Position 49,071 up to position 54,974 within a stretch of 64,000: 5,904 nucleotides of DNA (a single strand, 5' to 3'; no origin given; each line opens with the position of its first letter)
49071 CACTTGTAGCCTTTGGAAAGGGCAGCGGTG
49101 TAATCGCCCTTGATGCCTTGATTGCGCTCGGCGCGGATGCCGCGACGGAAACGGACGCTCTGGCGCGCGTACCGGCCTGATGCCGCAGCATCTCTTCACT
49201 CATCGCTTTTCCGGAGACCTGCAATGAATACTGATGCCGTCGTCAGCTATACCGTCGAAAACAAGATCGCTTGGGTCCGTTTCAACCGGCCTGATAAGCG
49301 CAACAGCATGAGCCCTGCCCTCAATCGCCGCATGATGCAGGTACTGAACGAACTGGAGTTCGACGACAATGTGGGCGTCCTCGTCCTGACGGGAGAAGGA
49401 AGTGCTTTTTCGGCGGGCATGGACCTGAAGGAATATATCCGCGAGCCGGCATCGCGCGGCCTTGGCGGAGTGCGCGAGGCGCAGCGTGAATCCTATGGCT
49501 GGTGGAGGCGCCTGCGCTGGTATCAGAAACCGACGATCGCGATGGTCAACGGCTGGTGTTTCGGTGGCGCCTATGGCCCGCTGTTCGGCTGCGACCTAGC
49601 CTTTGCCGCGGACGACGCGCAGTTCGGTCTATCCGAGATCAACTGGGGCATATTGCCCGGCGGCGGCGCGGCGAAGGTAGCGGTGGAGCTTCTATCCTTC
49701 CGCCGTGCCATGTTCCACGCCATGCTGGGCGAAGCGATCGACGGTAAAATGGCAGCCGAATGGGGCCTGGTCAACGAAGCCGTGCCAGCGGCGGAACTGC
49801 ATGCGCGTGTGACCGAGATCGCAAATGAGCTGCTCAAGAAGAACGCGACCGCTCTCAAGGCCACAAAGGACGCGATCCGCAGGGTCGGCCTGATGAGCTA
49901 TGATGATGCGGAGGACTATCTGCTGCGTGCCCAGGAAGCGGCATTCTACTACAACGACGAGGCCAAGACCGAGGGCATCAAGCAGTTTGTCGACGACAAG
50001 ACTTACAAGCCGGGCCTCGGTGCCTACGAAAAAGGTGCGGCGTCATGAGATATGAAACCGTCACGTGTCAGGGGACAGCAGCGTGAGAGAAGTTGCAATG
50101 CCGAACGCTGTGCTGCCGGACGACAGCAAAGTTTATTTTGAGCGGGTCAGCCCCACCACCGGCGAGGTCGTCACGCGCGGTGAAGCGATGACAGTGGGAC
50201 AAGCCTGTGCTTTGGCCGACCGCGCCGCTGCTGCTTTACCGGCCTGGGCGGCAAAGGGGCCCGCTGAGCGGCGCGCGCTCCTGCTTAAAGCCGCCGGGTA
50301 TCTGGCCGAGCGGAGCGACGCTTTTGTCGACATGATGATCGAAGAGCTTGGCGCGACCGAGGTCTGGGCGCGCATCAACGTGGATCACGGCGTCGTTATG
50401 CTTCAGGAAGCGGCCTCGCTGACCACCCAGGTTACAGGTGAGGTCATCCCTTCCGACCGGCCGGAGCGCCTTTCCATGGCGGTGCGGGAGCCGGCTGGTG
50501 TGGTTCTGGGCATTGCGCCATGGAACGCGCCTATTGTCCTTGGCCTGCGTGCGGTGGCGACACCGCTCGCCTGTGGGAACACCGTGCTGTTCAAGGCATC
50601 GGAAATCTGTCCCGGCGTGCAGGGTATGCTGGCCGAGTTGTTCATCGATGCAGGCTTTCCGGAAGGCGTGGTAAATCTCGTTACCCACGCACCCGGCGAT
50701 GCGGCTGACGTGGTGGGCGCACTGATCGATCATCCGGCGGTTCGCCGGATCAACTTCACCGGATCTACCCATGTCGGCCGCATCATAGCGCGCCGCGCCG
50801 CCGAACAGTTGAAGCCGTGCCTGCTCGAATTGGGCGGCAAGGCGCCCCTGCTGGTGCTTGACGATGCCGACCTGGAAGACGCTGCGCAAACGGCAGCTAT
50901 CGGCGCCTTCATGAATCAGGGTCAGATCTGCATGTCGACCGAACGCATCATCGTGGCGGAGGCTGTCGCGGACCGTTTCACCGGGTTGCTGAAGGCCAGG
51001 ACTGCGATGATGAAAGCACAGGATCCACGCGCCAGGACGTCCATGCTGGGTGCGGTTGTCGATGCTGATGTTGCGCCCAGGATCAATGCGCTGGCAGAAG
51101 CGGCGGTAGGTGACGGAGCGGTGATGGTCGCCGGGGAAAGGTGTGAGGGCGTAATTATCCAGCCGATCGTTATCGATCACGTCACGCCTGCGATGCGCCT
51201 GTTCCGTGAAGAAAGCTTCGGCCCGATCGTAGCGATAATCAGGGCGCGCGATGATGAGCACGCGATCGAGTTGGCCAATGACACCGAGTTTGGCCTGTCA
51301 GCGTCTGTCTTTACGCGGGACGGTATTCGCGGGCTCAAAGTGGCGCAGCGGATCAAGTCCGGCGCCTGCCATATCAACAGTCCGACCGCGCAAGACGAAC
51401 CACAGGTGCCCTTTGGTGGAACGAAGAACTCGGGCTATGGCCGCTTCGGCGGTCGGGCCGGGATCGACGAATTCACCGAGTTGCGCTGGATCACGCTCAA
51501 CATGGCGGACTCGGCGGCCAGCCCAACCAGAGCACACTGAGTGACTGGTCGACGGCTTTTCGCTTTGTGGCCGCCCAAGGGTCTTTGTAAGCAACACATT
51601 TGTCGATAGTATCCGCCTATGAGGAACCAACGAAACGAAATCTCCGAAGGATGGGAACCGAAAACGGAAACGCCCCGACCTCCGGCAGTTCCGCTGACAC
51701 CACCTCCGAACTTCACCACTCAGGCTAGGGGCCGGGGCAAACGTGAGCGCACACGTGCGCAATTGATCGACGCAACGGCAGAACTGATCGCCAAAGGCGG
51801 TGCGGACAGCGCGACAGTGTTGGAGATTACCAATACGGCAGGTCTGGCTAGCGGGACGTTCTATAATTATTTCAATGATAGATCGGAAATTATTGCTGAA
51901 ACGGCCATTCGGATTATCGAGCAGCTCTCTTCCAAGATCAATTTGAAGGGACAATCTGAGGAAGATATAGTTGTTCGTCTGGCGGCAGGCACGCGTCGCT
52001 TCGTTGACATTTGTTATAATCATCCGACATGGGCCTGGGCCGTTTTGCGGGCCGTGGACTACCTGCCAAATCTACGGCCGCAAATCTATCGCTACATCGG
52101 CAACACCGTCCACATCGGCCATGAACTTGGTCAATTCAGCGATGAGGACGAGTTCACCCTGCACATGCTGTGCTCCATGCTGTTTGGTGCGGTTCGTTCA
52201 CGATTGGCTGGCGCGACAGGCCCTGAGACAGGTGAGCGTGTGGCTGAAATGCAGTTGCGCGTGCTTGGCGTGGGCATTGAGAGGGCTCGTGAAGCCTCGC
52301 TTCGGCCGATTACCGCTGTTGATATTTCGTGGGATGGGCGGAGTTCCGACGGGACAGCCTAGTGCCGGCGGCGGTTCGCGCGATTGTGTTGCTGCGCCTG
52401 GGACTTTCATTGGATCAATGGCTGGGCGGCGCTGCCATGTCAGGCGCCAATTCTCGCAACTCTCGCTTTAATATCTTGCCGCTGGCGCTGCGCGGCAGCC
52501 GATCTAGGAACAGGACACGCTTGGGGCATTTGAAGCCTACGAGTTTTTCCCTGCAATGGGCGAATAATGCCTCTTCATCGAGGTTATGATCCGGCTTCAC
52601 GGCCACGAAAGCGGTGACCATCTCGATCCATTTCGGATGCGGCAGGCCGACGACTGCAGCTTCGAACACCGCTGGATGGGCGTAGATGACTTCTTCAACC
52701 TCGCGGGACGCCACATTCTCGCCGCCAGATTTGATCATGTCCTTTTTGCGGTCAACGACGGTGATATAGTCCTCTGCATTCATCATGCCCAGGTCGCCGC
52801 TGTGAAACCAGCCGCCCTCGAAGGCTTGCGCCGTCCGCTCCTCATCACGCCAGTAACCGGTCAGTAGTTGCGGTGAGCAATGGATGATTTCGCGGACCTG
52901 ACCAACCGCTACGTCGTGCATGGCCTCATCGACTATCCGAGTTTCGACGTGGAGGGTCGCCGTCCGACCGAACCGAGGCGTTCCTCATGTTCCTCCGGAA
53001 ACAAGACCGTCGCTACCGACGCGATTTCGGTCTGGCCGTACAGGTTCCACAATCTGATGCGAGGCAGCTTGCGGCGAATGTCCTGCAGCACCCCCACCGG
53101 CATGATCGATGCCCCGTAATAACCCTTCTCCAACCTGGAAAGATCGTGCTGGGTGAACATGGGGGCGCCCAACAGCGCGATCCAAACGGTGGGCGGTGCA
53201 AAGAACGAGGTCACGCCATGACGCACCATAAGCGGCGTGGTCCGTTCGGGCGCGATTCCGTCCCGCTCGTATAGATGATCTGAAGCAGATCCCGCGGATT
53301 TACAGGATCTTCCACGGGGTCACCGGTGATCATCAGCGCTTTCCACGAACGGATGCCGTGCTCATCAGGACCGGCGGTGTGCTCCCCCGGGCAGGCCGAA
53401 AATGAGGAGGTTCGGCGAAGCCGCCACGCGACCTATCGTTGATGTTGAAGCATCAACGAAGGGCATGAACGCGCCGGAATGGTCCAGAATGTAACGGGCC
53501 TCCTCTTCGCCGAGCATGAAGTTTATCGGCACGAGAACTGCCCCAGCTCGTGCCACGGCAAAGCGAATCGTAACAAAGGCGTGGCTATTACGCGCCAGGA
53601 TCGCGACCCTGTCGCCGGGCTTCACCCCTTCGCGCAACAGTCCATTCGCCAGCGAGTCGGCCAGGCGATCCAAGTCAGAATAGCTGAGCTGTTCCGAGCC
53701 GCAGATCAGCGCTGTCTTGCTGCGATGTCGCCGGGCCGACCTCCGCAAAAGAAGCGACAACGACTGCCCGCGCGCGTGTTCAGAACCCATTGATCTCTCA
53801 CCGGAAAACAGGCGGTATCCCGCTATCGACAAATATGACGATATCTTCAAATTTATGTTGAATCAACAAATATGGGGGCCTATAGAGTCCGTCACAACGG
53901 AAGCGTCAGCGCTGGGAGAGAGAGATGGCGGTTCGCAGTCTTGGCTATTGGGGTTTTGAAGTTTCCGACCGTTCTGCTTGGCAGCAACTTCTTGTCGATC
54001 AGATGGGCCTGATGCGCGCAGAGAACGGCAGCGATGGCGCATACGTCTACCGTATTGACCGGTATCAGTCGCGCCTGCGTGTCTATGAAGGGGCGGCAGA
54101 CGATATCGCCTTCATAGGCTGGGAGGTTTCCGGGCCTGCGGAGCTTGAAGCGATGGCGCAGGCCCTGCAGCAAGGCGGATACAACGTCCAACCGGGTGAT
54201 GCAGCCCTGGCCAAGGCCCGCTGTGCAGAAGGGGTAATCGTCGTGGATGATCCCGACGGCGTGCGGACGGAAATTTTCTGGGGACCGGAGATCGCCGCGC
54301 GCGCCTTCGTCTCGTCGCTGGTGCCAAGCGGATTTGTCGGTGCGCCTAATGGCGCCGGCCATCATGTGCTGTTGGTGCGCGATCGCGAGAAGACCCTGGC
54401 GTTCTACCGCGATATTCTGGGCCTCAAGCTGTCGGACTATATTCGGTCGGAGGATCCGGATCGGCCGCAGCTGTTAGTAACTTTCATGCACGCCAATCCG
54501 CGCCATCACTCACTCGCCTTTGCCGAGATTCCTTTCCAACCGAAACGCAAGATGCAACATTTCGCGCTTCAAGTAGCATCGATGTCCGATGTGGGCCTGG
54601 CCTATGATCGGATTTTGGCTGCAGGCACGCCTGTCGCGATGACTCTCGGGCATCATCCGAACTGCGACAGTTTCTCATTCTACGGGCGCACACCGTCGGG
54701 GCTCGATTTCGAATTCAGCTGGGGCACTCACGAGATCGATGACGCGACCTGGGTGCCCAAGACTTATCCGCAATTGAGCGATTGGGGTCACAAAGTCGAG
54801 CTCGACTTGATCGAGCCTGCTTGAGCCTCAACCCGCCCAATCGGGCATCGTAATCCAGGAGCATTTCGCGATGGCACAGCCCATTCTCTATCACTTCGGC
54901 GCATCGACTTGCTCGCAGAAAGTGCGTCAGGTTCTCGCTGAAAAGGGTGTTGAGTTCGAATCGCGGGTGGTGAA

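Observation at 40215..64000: Candidate undescribed aromatic catabolic island combining hydroxycinnamoyl-CoA cleavage, meta-cleavage and a BAL-like lyase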

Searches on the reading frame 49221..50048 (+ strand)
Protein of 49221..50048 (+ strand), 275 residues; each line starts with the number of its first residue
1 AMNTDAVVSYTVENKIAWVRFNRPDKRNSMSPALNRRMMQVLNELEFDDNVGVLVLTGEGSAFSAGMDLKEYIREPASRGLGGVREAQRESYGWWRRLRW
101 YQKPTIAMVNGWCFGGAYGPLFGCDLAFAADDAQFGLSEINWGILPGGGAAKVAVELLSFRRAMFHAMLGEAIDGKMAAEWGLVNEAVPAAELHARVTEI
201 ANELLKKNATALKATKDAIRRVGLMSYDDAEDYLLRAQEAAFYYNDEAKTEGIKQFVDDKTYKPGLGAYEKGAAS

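Call 4: search_protein_families(library=pfam, proteins=[window:49221-50048:+])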
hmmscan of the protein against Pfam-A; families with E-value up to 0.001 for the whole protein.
window:49221-50048:+ (275 aa): 2 families
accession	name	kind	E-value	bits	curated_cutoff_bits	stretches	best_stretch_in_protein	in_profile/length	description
PF00378.25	ECH_1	-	1.8e-46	159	27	1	13-259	3-243/251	Enoyl-CoA hydratase/isomerase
PF16113.10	ECH_2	-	1.4e-25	90.9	27.2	1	17-220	2-200/335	Enoyl-CoA hydratase/isomerase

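Call 6: search_protein_families(library=ncbifam, proteins=[window:49221-50048:+], max_evalue=0.00001)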
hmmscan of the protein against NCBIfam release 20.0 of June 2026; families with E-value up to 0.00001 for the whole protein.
window:49221-50048:+ (275 aa): 73 families (the best 25 are shown)
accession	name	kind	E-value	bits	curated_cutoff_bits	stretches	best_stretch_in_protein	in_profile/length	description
NF006588.0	PRK09120.1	equivalog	3.6e-130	433.1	276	1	5-271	7-274/276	p-hydroxycinnamoyl CoA hydratase/lyase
NF051848.1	EnCoAHydtEchA19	equivalog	1.9e-46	158.7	400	1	14-259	8-250/258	enoyl-CoA hydratase EchA19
NF042430.2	EnCoAhydt_DpgD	equivalog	3.9e-43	147.8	400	1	10-260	1-251/258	enoyl-CoA-hydratase DpgD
NF004840.0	PRK06190.1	equivalog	8.3e-41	140.3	253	1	5-254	3-245/260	enoyl-CoA hydratase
NF007239.0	PRK09674.1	equivalog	8.6e-40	136.8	371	1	10-261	8-251/257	2,3-dehydroadipyl-CoA hydratase PaaF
NF006008.0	PRK08139.1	equivalog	7.2e-38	130.6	313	1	4-260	9-259/266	enoyl-CoA hydratase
NF004634.0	PRK05980.1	equivalog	8e-38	130.3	375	1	7-258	4-254/263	crotonase/enoyl-CoA hydratase family protein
NF005699.0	PRK07509.1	equivalog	1.2e-37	130.1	249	1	6-222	4-221/267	crotonase/enoyl-CoA hydratase family protein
NF006007.0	PRK08138.1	subfamily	5.4e-37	127.6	355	1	3-260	5-254/261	enoyl-CoA hydratase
NF004517.0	PRK05862.1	equivalog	4.6e-35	121.4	396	1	11-260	9-250/257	enoyl-CoA hydratase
NF006100.0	PRK08252.1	subfamily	7.1e-35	120.8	282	1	7-258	4-245/254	crotonase/enoyl-CoA hydratase family protein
NF005126.0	PRK06563.1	subfamily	8.3e-35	120.4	261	1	4-258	5-254/263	crotonase/enoyl-CoA hydratase family protein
NF004227.0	PRK05674.1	equivalog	1.2e-34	120.3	426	1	16-259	16-256/271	gamma-carboxygeranoyl-CoA hydratase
NF005803.0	PRK07658.1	equivalog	1.3e-34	119.8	313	1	8-260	4-250/257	enoyl-CoA hydratase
NF006140.0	PRK08290.1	subfamily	3.4e-34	118.3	280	1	2-250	4-269/292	enoyl-CoA hydratase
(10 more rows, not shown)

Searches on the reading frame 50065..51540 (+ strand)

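Call 4: search_protein_families(library=pfam, proteins=[window:50065-51540:+])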
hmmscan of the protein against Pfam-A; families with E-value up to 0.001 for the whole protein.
window:50065-51540:+ (491 aa): 1 family
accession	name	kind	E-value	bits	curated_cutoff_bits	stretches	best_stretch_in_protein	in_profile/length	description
PF00171.27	Aldedh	-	1.2e-139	466.3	23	1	20-476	5-461/461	Aldehyde dehydrogenase family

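Call 6: search_protein_families(library=ncbifam, proteins=[window:50065-51540:+], max_evalue=0.00001)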
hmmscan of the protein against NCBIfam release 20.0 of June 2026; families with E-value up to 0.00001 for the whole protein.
window:50065-51540:+ (491 aa): 42 families (the best 25 are shown)
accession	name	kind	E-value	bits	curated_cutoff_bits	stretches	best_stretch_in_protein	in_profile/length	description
NF009725.0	PRK13252.1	equivalog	8.7e-94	314.7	593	1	18-483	17-484/488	betaine-aldehyde dehydrogenase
TIGR02299.1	HpaE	equivalog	2.3e-93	313.4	638.35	1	18-481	11-479/488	5-carboxymethyl-2-hydroxymuconate semialdehyde dehydrogenase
TIGR01780.1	SSADH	subfamily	1.1e-92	311.3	646.35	1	29-473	3-447/448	succinate-semialdehyde dehydrogenase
TIGR01804.1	BADH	equivalog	2.3e-92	309.9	668.6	1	19-473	9-466/467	betaine-aldehyde dehydrogenase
NF040648.1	lactal_redase_Meth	equivalog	3.9e-91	306.4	650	1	36-479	27-463/463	lactaldehyde dehydrogenase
NF006916.0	PRK09407.1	equivalog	1.1e-89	301.5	521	1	26-478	37-492/526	succinic semialdehyde dehydrogenase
NF010000.0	PRK13473.1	subfamily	2.8e-89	299.9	615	1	27-479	21-473/475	aminobutyraldehyde dehydrogenase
NF042993.1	AlphKGSA_gudD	equivalog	5.2e-87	292.6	770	1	34-477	31-479/481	alpha-ketoglutaric semialdehyde dehydrogenase GucD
TIGR03216.1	OH_muco_semi_DH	equivalog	2.6e-84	283.6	693.25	1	21-479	12-480/481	2-hydroxymuconic semialdehyde dehydrogenase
NF052305.1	DioxValDhHalo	equivalog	5.5e-83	279.5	750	1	32-474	30-477/483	2,5-dioxovalerate dehydrogenase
NF045735.1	PaDhStyDPseudo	equivalog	7e-82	275.6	850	1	25-478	20-481/483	phenylacetaldehyde dehydrogenase StyD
NF045736.1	PaDhStyDRhodo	equivalog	1.5e-81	274.3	800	1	23-478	18-477/479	phenylacetaldehyde dehydrogenase StyD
TIGR03250.1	PhnAcAld_DH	equivalog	1.6e-78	264.5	635.65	1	29-478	23-470/472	phosphonoacetaldehyde dehydrogenase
NF008415.0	PRK11241.1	equivalog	5.8e-78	262.7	828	1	28-479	31-481/482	NADP-dependent succinate-semialdehyde dehydrogenase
NF007497.0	PRK10090.1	equivalog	1e-77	262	500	1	20-478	19-477/480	aldehyde dehydrogenase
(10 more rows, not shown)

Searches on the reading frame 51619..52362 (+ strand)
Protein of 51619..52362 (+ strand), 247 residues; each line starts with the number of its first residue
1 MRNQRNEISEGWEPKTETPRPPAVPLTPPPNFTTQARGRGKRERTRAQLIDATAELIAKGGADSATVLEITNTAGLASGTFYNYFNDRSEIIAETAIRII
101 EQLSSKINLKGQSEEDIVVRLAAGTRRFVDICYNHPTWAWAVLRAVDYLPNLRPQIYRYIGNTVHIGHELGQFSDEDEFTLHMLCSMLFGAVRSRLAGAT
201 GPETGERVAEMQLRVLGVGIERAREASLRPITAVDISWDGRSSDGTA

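Call 4: search_protein_families(library=pfam, proteins=[window:51619-52362:+])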
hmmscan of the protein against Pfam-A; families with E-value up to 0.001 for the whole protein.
window:51619-52362:+ (247 aa): 2 families
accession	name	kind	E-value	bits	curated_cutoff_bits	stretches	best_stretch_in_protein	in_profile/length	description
PF00440.29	TetR_N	-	6.6e-10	39.1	24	1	49-94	1-46/47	Bacterial regulatory proteins, tetR family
PF21306.2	TetR_C_40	-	0.00059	20.7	27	0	121-227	6-115/117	Tetracyclin repressor-like, C-terminal domain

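Call 6: search_protein_families(library=ncbifam, proteins=[window:51619-52362:+], max_evalue=0.00001)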
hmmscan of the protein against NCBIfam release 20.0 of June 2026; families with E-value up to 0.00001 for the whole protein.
window:51619-52362:+ (247 aa): 6 families
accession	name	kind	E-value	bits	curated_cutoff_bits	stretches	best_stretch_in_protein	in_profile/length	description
NF001978.0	PRK00767.1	equivalog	4.2e-11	43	118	1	45-114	10-80/197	transcriptional regulator BetI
TIGR03384.1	betaine_BetI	equivalog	4.9e-11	42.7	201.3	1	43-122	7-86/189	choline-binding transcriptional repressor BetI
NF033703.1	transcr_KstR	equivalog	1.6e-08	34.4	280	1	40-145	4-108/185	cholesterol catabolism transcriptional regulator KstR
NF053878.1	FATransRegFadRBac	equivalog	7.1e-08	32.4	200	1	47-117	6-80/190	fatty acid metabolism transcriptional regulator FadR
NF041196.1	ScbR_bind_reg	equivalog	1.3e-07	32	150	1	43-107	5-72/191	ScbR family autoregulator-binding transcription factor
NF053731.1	TransRegFasRMycb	equivalog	9.6e-07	28.8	330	1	39-134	6-101/199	HTH-type transcriptional activator FasR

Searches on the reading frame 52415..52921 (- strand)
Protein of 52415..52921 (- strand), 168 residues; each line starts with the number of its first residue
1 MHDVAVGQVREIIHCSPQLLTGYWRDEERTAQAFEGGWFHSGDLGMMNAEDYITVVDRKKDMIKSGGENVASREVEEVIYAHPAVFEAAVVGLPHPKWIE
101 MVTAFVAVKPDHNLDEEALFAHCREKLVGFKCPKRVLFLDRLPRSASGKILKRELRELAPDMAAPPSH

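Call 5: search_protein_families(library=pfam, proteins=[window:52415-52921:-])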
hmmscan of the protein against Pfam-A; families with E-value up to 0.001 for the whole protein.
window:52415-52921:- (168 aa): 1 family
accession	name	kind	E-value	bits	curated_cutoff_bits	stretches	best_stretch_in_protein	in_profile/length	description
PF13193.12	AMP-binding_C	-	2.7e-22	79.9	24.5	1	74-149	1-76/76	AMP-binding enzyme C-terminal domain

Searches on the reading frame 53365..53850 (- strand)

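Call 5: search_protein_families(library=pfam, proteins=[window:53365-53850:-])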
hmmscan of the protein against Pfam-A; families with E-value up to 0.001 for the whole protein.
window:53365-53850:- (161 aa): 1 family
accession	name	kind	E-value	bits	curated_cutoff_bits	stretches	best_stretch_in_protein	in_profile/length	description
PF00501.34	AMP-binding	-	2.7e-29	102.6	29.9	1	35-132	1-99/384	AMP-binding enzyme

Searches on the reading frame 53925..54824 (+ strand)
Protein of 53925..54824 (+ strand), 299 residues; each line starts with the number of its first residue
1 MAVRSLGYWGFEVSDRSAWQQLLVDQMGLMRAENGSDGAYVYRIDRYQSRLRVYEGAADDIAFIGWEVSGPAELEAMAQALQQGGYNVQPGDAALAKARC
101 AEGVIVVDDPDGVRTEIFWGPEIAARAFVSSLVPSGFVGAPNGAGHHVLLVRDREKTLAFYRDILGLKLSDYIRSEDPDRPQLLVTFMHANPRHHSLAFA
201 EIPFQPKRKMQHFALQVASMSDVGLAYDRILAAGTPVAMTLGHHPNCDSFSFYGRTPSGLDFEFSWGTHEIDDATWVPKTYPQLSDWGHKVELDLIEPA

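Call 5: search_protein_families(library=pfam, proteins=[window:53925-54824:+])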
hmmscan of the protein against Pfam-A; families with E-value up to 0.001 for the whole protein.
window:53925-54824:+ (299 aa): 3 families
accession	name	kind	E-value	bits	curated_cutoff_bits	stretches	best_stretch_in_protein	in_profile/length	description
PF00903.31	Glyoxalase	-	1e-23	84.4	20.6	1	145-264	3-121/121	Glyoxalase/Bleomycin resistance protein/Dioxygenase superfamily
PF22632.2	BphC_D1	-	8.1e-14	51.6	27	1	6-56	1-51/51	Dihydroxybiphenyl dioxygenase BphC D1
PF13669.12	Glyoxalase_4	-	4.3e-06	27.4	27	0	146-238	2-94/109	Glyoxalase/Bleomycin resistance protein/Dioxygenase superfamily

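Call 7: search_protein_families(library=ncbifam, proteins=[window:53925-54824:+], max_evalue=0.00001)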
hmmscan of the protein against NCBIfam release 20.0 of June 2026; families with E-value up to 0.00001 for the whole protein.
window:53925-54824:+ (299 aa): 4 families
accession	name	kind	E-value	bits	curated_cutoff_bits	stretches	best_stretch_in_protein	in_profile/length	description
TIGR03213.1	23dbph12diox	equivalog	4.1e-82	275.8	366.45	1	3-290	1-286/287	biphenyl-2,3-diol 1,2-dioxygenase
NF045631.1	exdiol_diox_HsaC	equivalog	5.3e-61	206.3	450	1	3-291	1-292/296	iron-dependent extradiol dioxygenase HsaC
TIGR03211.1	catechol_2_3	equivalog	2.8e-17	63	320.2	1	13-271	12-269/303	catechol 2,3-dioxygenase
TIGR02295.1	HpaD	equivalog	2.3e-14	53.3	321.4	1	7-267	6-260/298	3,4-dihydroxyphenylacetate 2,3-dioxygenase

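Call 17: search_solved_structures(query=window:53925-54824:+, max_evalue=1e-10)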
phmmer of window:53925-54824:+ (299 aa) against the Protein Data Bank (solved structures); distinct sequences matched with E-value up to 1e-10: 10.
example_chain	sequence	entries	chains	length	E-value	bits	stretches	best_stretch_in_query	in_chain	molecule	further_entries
23al_A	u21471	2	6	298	1.4e-68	234.7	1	3-290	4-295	Glyoxalase/bleomycin resistance protein/dioxygenase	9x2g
1han_A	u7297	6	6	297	4.5e-68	233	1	3-292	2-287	2,3-DIHYDROXYBIPHENYL 1,2-DIOXYGENASE | BIPHENYL-2,3-DIOL 1,2-DIOXYGENASE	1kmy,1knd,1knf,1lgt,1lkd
1dhy_A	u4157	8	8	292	7.2e-60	206.1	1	3-290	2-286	2,3-DIHYDROXYBIPHENYL 1,2-DIOXYGENASE | 2,3-DIHYDROXYBIPHENYL-1,2-DIOXYGENASE | 2,3-Dihydroxybiphenyl dioxygenase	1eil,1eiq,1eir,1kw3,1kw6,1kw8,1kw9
1kwb_B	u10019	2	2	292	1.8e-58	201.5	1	3-290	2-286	2,3-Dihydroxybiphenyl dioxygenase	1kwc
2zi8_A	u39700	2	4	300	5.3e-48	167.1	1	1-290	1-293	PROBABLE BIPHENYL-2,3-DIOL 1,2-DIOXYGENASE BPHC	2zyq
6l3w_A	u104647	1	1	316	1.7e-45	158.9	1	3-291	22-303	Extra-diol dioxygenase BphC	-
2ehz_A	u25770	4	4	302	2.3e-44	155.2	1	2-276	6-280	1,2-dihydroxynaphthalene dioxygenase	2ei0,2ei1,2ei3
2ei2_A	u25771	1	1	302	2.3e-44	155.2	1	2-276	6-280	1,2-dihydroxynaphthalene dioxygenase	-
2wl3_A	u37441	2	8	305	4.1e-43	151.1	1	3-269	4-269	CATECHOL 2,3-DIOXYGENASE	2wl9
3vb0_A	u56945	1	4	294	1.7e-36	129.3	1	1-293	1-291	Glyoxalase/bleomycin resistance protein/dioxygenase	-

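Call 40: search_solved_structures(query=window:53925-54824:+, max_evalue=1e-60, show_alignments=2)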
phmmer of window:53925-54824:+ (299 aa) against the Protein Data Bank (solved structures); distinct sequences matched with E-value up to 1e-60: 2.
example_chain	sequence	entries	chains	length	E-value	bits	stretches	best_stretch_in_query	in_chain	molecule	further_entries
23al_A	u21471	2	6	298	1.4e-68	234.7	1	3-290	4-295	Glyoxalase/bleomycin resistance protein/dioxygenase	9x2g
1han_A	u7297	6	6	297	4.5e-68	233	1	3-292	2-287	2,3-DIHYDROXYBIPHENYL 1,2-DIOXYGENASE | BIPHENYL-2,3-DIOL 1,2-DIOXYGENASE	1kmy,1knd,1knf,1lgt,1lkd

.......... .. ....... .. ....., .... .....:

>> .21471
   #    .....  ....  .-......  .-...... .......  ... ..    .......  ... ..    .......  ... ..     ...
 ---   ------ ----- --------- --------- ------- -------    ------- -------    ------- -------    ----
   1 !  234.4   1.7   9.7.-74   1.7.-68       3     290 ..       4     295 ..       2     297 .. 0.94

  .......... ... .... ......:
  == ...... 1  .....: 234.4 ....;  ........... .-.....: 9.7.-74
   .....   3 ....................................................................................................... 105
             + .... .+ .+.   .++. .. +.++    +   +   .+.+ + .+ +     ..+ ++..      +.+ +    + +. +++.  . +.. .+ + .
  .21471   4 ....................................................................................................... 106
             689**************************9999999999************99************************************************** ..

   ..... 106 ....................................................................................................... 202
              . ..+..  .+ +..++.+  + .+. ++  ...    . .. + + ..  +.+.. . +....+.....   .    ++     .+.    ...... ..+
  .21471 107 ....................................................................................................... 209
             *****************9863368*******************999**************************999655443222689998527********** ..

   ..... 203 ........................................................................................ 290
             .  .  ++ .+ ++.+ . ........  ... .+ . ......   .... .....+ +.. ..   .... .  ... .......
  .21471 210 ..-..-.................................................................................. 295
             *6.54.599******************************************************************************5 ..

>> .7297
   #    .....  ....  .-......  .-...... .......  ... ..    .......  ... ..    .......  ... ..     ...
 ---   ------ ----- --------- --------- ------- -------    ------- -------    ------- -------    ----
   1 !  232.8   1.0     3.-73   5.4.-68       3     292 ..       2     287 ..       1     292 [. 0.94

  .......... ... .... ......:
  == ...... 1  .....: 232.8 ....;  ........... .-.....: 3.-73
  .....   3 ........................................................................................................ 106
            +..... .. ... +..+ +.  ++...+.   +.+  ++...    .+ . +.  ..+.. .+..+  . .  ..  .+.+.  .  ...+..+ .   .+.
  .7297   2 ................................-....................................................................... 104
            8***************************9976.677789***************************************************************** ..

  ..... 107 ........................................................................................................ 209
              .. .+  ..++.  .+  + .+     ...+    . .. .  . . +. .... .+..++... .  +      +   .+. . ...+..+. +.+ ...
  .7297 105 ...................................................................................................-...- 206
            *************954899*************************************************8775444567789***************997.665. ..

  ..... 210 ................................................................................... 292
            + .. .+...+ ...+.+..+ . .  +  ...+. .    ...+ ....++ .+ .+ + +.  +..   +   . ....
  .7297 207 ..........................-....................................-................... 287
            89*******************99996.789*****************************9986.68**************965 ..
